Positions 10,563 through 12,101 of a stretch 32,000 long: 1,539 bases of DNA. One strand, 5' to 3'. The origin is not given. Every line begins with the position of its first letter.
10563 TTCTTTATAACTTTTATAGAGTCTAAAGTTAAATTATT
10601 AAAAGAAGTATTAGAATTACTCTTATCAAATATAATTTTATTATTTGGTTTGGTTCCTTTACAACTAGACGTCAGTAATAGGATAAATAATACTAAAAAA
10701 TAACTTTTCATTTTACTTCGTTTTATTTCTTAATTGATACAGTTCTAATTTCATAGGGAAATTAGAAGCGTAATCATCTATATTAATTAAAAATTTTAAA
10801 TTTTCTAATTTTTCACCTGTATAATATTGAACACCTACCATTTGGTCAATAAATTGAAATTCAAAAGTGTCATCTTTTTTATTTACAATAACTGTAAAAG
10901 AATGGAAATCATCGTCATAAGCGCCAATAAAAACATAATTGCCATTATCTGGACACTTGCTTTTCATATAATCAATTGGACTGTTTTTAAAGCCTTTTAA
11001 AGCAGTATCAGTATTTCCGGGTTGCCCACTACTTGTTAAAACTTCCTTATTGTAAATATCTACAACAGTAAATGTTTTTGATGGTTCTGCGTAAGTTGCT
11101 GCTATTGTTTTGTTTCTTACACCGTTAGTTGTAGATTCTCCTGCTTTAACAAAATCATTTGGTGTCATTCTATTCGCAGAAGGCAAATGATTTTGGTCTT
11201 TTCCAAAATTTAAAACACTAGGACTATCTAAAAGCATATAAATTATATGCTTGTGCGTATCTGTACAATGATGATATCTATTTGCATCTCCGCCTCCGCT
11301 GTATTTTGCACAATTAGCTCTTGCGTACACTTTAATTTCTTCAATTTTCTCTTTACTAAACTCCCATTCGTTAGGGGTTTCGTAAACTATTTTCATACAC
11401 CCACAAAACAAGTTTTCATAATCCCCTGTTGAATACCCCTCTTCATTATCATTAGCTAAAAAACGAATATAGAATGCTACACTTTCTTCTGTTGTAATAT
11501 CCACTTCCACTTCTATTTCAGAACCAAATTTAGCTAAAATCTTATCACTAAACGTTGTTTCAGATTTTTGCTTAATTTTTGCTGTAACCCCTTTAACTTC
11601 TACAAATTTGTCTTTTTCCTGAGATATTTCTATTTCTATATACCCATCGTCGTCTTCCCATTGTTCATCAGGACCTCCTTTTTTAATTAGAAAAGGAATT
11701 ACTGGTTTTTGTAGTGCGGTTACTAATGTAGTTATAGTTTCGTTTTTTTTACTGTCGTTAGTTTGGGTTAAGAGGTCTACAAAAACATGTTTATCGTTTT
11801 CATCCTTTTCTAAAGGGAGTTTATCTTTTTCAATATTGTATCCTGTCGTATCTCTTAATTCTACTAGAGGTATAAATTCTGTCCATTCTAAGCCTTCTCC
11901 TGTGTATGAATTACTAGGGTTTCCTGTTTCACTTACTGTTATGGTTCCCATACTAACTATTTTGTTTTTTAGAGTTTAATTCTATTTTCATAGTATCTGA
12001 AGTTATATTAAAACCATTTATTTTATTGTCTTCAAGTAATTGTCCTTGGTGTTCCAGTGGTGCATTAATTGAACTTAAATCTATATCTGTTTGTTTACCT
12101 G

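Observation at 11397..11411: LFCGC: a sharp demarcation point between a conserved effector N-terminal domain and interchangeable toxin domains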

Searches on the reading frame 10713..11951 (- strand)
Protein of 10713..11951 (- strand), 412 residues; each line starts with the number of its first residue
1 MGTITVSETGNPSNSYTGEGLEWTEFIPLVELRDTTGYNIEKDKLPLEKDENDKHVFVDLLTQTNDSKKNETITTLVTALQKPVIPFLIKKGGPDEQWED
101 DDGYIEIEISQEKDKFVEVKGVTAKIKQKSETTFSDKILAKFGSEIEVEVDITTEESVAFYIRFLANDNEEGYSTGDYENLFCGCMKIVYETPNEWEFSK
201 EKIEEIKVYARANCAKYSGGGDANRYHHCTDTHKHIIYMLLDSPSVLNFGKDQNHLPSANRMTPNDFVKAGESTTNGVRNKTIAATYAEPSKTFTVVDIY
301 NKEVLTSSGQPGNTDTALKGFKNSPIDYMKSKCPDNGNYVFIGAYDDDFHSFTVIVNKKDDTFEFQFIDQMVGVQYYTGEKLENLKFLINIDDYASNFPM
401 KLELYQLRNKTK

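Call 7: search_protein_families(library=pfam, proteins=[window:10713-11951:-], max_evalue=0.1)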
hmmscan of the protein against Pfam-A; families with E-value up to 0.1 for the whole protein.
window:10713-11951:- (412 aa): 0 families

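Call 8: search_protein_families(library=ncbifam, proteins=[window:10713-11951:-], max_evalue=0.1)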
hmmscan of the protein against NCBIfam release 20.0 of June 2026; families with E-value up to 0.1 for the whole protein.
window:10713-11951:- (412 aa): 0 families

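Call 69: predict_structure(alignment_id=A8)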
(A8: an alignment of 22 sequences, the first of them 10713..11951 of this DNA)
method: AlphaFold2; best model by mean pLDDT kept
length: 412 residues; sequences in the alignment: 22
mean_pLDDT: 68.9   pTM: 0.56
mean pLDDT of the five models: 68.9, 67.2, 65.0, 64.7, 63.0
residues with pLDDT >= 90: 81; 70-90: 123; 50-70: 101; < 50: 107
segments of 3 or more residues with pLDDT < 50: 39-41, 194-196, 222-224, 226-229, 244-260, 262-264, 267-279, 282-295, 297-311, 389-412
pLDDT, mean of each block of 10 residues (from residue 1): 74 79 73 65 73 82 69 86 93 69 92 90 95 94 95 90 88 64 91 58 70 67 48 56 47 45 49 47 41 47 48 53 75 74 58 79 82 80 64 42 42 31
secondary structure, 60 per line:
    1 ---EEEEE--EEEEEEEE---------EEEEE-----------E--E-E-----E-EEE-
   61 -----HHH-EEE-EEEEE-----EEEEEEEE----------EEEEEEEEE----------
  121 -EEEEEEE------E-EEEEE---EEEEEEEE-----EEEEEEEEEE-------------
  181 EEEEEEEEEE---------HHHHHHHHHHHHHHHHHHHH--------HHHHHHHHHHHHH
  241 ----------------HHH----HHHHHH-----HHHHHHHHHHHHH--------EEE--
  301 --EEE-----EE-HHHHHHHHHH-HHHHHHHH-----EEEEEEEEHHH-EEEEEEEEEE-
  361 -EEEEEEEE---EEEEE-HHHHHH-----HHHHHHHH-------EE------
elements in order: E4-8 E11-18 E28-32 E57-59 E70-72 E74-78 E84-91 E102-110 E122-128 E137-141 E145-152 E158-167 E181-190 H200-219 H228-240 H264-269 H275-287 E296-298 E303-305 H314-323 H325-332 E338-345 E350-359 E362-369 E373-377 H379-384 H390-397
